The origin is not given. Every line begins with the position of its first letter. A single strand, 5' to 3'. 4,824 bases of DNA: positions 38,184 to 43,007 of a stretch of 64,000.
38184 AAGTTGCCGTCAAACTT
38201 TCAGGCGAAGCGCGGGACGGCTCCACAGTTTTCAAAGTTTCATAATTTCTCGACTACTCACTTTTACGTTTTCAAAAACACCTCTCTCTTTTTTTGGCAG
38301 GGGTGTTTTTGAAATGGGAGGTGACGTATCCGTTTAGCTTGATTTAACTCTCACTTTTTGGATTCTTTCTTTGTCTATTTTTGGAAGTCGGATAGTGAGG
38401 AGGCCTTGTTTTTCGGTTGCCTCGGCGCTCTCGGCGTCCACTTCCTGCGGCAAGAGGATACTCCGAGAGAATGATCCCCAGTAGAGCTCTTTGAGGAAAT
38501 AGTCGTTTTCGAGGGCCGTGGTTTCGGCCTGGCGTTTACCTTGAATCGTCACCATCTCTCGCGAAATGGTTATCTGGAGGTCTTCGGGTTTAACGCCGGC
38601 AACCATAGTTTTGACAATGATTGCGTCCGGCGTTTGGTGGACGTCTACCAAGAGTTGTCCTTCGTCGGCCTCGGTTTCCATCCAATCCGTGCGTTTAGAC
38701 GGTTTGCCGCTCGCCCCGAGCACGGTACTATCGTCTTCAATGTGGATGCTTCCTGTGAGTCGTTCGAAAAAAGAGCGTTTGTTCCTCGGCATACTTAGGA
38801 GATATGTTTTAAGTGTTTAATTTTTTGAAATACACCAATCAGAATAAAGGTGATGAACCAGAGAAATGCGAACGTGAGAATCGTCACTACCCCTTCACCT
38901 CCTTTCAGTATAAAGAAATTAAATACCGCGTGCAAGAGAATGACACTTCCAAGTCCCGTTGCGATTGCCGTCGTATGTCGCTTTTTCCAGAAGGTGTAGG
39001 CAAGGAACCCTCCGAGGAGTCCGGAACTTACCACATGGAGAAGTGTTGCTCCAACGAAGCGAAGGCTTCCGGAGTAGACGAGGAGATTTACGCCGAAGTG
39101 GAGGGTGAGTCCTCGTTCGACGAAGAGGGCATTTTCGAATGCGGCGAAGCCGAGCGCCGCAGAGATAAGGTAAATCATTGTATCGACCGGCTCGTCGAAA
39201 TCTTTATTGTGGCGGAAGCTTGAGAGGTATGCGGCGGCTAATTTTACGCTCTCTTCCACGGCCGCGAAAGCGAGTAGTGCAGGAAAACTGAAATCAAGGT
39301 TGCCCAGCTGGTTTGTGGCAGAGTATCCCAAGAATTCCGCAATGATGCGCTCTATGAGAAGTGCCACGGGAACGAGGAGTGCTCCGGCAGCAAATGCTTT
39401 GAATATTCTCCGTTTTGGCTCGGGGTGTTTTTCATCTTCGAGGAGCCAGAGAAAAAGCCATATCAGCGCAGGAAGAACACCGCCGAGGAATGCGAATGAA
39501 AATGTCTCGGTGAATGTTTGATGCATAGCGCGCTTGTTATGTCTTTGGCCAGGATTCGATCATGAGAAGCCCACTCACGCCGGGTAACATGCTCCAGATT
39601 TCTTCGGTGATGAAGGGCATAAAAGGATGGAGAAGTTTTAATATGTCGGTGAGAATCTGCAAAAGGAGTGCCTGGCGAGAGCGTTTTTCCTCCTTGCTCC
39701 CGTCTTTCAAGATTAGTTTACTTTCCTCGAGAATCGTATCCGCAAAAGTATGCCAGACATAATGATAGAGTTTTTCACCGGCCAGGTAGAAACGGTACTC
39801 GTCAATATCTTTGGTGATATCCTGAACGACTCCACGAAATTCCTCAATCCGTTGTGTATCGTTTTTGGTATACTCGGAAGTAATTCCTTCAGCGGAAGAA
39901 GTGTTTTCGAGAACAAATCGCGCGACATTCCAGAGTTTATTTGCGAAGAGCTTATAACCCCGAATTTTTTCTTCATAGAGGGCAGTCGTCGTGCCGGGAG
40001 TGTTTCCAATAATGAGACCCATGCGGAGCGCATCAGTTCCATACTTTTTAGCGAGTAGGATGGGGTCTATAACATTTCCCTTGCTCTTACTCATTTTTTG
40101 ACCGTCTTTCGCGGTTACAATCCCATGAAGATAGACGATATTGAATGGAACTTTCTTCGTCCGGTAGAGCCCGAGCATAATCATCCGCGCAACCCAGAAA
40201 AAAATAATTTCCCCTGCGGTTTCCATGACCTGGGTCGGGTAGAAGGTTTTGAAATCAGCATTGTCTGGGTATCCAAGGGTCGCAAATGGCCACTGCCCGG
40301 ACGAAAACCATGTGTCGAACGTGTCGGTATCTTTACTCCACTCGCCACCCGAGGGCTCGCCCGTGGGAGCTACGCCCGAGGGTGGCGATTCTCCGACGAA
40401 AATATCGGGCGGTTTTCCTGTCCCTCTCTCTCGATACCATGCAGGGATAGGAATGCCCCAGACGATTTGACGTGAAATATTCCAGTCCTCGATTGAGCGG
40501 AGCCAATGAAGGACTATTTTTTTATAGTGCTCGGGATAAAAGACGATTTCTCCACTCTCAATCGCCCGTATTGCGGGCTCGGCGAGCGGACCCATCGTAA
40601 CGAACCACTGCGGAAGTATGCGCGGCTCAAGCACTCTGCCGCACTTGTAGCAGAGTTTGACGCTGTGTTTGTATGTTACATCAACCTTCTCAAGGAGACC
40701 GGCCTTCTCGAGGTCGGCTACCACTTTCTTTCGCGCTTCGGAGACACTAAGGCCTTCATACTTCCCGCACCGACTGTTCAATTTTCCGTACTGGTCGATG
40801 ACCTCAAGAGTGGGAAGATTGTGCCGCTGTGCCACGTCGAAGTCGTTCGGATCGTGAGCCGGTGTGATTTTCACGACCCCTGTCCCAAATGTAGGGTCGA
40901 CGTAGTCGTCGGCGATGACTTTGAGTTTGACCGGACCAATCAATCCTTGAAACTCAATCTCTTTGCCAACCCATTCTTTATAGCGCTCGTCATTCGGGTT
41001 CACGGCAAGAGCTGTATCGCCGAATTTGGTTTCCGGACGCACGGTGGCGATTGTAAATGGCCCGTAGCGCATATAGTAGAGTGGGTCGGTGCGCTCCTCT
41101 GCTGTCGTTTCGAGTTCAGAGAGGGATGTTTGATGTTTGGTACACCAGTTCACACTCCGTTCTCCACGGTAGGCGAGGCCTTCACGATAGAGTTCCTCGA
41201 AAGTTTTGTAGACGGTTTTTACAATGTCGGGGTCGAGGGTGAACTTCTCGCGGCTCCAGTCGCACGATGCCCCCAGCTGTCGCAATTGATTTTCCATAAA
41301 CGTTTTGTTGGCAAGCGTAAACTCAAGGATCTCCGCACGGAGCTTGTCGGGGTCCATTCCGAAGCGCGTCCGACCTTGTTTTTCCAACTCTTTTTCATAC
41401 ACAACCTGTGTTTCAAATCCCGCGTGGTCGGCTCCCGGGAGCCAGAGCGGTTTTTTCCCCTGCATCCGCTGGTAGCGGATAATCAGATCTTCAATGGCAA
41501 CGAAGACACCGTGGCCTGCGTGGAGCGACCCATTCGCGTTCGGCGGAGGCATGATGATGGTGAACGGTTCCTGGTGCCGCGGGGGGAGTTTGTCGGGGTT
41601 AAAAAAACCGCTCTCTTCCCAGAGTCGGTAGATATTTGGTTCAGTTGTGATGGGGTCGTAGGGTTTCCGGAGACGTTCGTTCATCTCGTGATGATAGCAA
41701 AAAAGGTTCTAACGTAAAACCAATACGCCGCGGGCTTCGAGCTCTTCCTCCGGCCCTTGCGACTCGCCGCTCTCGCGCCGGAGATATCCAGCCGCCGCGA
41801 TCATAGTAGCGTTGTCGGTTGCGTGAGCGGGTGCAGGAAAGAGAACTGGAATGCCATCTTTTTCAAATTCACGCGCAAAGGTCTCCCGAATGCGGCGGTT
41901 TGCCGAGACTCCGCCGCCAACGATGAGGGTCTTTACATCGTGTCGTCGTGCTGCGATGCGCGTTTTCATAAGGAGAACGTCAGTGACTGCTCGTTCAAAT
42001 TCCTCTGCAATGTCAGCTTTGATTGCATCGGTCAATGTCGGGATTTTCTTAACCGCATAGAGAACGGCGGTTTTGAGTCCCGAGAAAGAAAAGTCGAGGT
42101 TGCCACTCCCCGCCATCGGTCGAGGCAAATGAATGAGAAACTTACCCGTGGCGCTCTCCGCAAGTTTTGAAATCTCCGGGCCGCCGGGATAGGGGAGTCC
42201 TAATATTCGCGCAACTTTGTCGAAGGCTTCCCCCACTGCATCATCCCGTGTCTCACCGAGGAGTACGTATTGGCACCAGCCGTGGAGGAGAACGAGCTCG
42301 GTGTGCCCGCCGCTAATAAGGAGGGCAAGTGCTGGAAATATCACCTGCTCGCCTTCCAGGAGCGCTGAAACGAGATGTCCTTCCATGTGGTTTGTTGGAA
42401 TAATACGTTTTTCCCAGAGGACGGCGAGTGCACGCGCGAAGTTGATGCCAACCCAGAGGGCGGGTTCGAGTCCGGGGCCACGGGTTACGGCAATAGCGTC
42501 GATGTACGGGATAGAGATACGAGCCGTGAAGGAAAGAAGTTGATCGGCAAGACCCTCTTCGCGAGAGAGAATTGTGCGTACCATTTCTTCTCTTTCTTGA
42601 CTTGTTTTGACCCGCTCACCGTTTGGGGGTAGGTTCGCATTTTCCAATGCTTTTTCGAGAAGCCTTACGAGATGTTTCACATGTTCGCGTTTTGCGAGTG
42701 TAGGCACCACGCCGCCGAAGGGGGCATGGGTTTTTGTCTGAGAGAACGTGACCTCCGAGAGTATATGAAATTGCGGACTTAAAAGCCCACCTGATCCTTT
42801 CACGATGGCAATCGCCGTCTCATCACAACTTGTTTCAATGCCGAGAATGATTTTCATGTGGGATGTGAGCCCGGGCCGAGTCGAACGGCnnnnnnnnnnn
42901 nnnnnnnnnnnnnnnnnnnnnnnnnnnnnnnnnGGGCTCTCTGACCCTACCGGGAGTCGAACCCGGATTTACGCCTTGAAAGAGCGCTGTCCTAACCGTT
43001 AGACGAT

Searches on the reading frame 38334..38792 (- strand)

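Call 44: search_protein_families(library=pfam, proteins=[window:38334-38792:-], max_evalue=0.001)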
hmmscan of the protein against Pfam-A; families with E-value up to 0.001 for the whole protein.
window:38334-38792:- (152 aa): 1 family
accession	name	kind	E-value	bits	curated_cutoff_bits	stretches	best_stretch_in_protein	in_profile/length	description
PF00011.27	HSP20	-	2.6e-18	66.4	20.8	1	51-148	2-97/102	Hsp20/alpha crystallin family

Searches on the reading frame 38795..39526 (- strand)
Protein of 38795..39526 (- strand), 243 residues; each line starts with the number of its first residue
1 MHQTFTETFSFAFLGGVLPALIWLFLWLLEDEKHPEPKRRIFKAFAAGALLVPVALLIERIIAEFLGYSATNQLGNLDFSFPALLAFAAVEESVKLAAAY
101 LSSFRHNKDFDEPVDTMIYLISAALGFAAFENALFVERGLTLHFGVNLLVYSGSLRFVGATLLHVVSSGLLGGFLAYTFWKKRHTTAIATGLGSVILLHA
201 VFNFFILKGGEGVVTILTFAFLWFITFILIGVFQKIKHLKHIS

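Call 44: search_protein_families(library=pfam, proteins=[window:38795-39526:-], max_evalue=0.001)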
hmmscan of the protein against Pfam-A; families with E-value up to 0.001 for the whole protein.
window:38795-39526:- (243 aa): 1 family
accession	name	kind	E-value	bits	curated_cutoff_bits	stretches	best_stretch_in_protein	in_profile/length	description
PF13367.11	PrsW-protease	-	1e-24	87.6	23.5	1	36-224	1-194/196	PrsW family intramembrane metalloprotease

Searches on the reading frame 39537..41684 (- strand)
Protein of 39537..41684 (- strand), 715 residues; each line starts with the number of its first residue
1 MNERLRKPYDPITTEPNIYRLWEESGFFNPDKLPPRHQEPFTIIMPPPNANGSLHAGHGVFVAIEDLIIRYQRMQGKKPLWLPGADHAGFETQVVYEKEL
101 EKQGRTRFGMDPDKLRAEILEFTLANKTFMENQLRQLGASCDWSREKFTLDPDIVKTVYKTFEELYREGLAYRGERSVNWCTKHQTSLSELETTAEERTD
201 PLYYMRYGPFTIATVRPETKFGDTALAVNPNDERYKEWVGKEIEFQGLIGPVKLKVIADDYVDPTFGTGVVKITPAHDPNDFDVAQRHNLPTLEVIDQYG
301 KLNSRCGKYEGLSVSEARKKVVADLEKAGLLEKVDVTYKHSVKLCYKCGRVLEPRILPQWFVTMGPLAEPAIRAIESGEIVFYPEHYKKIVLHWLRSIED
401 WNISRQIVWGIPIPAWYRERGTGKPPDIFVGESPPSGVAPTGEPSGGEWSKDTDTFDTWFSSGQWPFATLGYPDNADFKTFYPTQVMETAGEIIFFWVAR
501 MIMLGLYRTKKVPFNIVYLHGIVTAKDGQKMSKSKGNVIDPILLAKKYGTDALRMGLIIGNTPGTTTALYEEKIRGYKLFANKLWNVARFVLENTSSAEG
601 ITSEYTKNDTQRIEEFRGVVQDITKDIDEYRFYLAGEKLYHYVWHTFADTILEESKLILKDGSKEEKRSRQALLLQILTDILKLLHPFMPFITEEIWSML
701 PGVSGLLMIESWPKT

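Call 11: search_protein_families(library=pfam, proteins=[window:39537-41684:-], max_evalue=0.00001)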
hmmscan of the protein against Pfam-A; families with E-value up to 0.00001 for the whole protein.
window:39537-41684:- (715 aa): 4 families
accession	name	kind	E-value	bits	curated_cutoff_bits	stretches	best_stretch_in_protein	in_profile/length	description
PF00133.28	tRNA-synt_1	-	3.5e-118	395.4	22.7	1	18-562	2-405/414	tRNA synthetases class I (I, L, M and V)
PF08264.19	Anticodon_1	-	8.6e-25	87.8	25.1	1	614-714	6-106/148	Anticodon-binding domain of tRNA ligase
PF09334.17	tRNA-synt_1g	-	1.2e-18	67.5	20.1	1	353-565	177-361/391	tRNA synthetases class I (M)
PF13603.12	tRNA-synt_1_2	-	2.1e-06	27.8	25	1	253-301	97-145/185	Leucyl-tRNA synthetase, editing domain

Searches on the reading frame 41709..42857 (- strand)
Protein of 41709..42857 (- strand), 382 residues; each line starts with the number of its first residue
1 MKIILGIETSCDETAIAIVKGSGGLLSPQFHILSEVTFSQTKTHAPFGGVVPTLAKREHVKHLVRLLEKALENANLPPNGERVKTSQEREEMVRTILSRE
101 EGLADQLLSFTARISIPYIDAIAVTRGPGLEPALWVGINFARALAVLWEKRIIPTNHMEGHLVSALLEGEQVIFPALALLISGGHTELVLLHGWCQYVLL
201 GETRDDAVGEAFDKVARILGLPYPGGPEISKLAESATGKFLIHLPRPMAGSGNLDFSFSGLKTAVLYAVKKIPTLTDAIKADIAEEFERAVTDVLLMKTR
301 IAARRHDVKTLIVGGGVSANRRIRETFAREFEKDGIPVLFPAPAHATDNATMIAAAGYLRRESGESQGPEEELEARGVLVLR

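Call 12: search_protein_families(library=pfam, proteins=[window:41709-42857:-], max_evalue=0.00001)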
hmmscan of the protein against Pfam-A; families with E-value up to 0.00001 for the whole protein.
window:41709-42857:- (382 aa): 2 families
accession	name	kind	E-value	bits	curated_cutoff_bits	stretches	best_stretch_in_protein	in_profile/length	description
PF00814.31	TsaD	-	1e-81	274.9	24.8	2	111-354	43-263/264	tRNA N6-adenosine threonylcarbamoyltransferase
PF22521.2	HypF_C_2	-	1.5e-06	28.6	27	1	278-348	164-234/241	Carbamoyltransferase, Kae1-like Domain, second subdomain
